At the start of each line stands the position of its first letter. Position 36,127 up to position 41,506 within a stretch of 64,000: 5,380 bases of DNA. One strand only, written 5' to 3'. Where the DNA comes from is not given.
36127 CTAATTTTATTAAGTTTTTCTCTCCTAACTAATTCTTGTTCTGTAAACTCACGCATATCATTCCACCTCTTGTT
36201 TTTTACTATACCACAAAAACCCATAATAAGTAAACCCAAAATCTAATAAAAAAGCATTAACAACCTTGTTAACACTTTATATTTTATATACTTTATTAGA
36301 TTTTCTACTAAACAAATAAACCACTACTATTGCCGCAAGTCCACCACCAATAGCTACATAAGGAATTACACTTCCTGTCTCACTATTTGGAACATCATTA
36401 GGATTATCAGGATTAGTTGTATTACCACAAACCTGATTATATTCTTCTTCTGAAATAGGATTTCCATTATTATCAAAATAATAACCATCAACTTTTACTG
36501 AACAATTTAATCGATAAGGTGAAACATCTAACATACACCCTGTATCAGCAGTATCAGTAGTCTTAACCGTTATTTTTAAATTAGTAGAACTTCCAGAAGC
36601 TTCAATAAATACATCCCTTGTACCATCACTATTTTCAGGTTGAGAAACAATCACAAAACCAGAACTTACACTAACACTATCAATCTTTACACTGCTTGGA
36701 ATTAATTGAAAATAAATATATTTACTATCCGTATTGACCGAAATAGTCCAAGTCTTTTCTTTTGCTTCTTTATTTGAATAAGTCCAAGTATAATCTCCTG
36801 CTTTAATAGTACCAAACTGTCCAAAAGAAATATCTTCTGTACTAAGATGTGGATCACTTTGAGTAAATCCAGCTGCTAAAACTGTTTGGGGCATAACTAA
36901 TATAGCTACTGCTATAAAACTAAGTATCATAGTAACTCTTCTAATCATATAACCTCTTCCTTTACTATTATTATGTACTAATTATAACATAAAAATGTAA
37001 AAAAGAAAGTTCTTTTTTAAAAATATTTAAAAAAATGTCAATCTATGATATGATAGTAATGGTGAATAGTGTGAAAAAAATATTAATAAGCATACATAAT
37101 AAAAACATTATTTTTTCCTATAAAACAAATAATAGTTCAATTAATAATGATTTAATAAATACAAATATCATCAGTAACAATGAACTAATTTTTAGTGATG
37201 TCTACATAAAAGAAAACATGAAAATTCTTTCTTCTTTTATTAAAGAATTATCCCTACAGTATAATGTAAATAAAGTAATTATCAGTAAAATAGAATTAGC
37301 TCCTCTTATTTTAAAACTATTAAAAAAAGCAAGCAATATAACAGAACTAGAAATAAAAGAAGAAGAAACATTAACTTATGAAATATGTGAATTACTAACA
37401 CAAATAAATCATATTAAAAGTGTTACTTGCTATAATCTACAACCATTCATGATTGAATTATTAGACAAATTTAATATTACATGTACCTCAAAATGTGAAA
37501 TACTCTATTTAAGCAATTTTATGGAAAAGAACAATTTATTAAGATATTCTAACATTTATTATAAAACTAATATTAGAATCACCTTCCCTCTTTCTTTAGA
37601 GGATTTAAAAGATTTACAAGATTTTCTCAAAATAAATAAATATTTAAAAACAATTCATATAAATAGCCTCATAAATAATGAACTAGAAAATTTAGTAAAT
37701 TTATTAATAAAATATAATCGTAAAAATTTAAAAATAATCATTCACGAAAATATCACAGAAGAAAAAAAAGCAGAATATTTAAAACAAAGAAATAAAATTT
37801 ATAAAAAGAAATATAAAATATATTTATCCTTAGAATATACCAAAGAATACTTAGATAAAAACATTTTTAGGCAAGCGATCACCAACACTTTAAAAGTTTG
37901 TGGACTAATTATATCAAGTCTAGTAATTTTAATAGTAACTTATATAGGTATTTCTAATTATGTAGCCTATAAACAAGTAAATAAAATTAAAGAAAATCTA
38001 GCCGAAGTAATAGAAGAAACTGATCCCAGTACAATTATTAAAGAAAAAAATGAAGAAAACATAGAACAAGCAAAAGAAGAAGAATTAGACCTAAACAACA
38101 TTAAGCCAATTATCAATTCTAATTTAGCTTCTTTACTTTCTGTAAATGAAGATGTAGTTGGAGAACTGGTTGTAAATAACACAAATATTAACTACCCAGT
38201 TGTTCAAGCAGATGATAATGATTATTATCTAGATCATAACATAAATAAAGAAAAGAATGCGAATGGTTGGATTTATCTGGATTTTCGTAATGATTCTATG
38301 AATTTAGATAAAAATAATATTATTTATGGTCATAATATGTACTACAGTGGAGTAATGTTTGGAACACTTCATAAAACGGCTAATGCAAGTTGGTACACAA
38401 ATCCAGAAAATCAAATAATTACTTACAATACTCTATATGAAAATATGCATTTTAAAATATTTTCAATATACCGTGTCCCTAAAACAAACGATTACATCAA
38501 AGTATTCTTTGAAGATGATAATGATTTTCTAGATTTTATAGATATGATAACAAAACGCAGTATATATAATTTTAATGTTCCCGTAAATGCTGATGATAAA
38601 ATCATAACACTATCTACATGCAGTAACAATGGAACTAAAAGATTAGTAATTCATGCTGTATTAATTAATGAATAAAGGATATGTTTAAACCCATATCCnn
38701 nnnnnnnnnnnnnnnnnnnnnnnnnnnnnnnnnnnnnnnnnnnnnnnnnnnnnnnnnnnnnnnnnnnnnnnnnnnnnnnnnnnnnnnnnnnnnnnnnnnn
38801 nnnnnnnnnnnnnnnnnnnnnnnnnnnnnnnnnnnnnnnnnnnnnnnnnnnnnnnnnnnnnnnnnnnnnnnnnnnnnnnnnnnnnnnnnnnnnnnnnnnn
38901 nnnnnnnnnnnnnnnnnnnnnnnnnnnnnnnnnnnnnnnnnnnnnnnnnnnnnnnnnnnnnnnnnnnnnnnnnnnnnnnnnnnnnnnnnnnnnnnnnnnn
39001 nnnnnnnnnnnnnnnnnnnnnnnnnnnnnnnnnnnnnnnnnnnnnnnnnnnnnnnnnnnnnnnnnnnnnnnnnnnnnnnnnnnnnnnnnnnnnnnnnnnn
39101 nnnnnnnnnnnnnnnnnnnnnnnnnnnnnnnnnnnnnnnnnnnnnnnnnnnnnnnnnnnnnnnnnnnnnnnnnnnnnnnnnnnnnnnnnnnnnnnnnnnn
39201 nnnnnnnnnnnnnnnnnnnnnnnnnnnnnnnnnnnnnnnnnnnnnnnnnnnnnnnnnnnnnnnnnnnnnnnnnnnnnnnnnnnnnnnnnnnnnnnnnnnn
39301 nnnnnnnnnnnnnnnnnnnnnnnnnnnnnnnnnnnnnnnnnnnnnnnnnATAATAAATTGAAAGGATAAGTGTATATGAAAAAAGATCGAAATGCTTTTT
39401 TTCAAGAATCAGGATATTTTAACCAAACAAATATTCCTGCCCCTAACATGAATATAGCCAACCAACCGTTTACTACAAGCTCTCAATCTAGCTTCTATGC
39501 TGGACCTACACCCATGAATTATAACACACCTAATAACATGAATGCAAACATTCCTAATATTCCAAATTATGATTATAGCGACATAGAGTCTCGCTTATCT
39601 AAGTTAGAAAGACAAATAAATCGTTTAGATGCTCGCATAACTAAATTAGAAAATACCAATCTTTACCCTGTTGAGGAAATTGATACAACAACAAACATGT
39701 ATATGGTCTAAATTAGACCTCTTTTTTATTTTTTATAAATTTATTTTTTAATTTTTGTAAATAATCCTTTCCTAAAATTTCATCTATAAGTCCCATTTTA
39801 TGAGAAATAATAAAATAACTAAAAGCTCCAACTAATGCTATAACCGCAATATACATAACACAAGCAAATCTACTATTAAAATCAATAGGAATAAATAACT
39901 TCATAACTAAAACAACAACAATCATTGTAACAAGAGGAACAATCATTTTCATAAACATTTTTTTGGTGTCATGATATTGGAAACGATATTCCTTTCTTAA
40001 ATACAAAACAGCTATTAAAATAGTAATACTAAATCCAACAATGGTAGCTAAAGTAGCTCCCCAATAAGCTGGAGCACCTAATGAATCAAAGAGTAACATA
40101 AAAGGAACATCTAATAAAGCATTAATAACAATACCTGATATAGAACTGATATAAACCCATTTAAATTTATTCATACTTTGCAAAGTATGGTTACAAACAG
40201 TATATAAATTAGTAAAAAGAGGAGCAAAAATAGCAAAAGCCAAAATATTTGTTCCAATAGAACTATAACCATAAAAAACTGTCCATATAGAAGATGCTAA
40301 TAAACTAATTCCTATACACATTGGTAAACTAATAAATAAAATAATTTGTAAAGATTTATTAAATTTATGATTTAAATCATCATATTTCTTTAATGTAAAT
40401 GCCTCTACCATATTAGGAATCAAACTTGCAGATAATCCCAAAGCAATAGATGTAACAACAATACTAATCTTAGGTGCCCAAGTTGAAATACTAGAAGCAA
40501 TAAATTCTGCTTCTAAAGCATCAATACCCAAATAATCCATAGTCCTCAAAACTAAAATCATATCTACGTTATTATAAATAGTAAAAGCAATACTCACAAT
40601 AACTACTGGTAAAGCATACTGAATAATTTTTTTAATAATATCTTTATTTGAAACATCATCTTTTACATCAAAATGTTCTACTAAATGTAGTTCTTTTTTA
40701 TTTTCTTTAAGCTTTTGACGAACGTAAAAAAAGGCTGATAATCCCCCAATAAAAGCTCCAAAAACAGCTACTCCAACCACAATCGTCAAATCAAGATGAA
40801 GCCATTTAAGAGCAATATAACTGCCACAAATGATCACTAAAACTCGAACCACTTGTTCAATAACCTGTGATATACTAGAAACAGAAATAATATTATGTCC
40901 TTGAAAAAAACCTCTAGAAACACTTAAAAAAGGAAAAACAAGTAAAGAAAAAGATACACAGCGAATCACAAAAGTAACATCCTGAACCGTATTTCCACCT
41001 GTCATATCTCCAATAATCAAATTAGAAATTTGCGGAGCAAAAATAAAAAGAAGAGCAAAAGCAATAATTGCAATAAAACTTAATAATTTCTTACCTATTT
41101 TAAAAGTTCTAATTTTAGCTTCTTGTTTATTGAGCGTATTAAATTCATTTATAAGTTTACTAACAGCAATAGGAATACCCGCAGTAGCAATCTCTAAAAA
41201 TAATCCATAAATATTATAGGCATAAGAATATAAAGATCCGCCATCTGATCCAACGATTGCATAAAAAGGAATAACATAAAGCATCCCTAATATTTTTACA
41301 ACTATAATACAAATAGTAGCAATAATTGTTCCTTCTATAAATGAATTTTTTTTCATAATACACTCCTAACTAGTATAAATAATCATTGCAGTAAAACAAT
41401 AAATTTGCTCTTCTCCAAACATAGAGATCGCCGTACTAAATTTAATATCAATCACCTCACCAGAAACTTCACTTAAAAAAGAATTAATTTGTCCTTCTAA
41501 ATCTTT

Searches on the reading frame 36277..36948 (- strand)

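Call 5: search_protein_families(library=pfam, proteins=[window:36277-36948:-], max_evalue=0.1)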
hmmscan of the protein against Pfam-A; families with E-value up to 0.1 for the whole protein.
window:36277-36948:- (223 aa): 1 family
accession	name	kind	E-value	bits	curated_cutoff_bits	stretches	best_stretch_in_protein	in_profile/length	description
PF07523.18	Big_3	-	0.0089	16.7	21.2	0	29-71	26-68/68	Bacterial Ig-like domain (group 3)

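Call 6: search_protein_families(library=ncbifam, proteins=[window:36277-36948:-], max_evalue=0.1)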
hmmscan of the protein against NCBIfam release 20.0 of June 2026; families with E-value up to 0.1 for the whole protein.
window:36277-36948:- (223 aa): 1 family
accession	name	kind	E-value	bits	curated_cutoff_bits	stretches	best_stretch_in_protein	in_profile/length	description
NF038099.1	AsSugarArsM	exception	0.0039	16.4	400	1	149-220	22-86/321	arsenosugar biosynthesis arsenite methyltransferase ArsM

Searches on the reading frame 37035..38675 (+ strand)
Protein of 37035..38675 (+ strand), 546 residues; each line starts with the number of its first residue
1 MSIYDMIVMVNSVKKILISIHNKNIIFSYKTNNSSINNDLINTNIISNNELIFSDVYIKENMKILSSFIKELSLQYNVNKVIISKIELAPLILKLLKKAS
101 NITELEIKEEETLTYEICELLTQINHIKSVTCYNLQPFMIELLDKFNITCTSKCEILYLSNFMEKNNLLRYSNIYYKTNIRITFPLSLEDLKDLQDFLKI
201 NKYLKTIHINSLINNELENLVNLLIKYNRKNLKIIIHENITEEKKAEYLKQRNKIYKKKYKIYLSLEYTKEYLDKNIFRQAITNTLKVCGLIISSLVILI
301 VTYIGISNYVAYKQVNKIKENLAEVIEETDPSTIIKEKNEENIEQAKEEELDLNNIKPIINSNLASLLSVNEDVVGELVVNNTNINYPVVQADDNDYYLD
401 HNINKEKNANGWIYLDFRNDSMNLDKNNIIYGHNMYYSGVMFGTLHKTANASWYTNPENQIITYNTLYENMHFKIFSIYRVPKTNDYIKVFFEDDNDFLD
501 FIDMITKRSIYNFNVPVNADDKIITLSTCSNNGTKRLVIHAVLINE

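Call 24: search_protein_families(library=pfam, proteins=[window:37035-38675:+], max_evalue=0.0001)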
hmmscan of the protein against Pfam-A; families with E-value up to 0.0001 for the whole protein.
window:37035-38675:+ (546 aa): 2 families
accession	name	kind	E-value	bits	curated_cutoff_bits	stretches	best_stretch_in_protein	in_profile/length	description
PF04203.18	Sortase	-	3.4e-13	49.9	26.6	1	379-543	2-124/125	Sortase domain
PF13800.11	Sigma_reg_N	-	5.5e-05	23.8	26.3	0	284-337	11-65/91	Sigma factor regulator N-terminal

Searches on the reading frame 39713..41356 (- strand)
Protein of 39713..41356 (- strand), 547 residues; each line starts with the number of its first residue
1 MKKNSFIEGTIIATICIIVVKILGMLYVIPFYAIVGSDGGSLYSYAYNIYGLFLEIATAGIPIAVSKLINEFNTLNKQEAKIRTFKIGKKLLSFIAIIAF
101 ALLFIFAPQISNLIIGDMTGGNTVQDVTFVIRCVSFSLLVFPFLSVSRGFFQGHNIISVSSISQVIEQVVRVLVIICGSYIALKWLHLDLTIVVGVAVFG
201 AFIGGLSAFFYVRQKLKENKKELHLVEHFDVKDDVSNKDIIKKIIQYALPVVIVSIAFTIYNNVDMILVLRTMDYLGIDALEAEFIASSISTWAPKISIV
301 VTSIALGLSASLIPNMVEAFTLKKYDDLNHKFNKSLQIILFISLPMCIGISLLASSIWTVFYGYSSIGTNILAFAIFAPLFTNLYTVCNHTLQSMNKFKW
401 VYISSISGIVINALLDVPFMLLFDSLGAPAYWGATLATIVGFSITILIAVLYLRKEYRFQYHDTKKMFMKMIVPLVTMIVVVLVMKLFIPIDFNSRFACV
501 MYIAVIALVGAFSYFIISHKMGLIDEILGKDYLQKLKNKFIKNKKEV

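Call 24: search_protein_families(library=pfam, proteins=[window:39713-41356:-], max_evalue=0.0001)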
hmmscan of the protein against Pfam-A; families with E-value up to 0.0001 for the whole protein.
window:39713-41356:- (547 aa): 3 families
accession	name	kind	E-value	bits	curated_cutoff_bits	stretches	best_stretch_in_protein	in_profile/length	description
PF01943.22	Polysacc_synt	-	6.7e-30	104.9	28.2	2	8-277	3-239/274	Polysaccharide biosynthesis protein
PF01554.23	MatE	-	3.8e-08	33.6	24.9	1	250-416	1-159/161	MatE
PF03023.19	MurJ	-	1.1e-07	31.3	27.4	1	41-489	12-436/451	Lipid II flippase MurJ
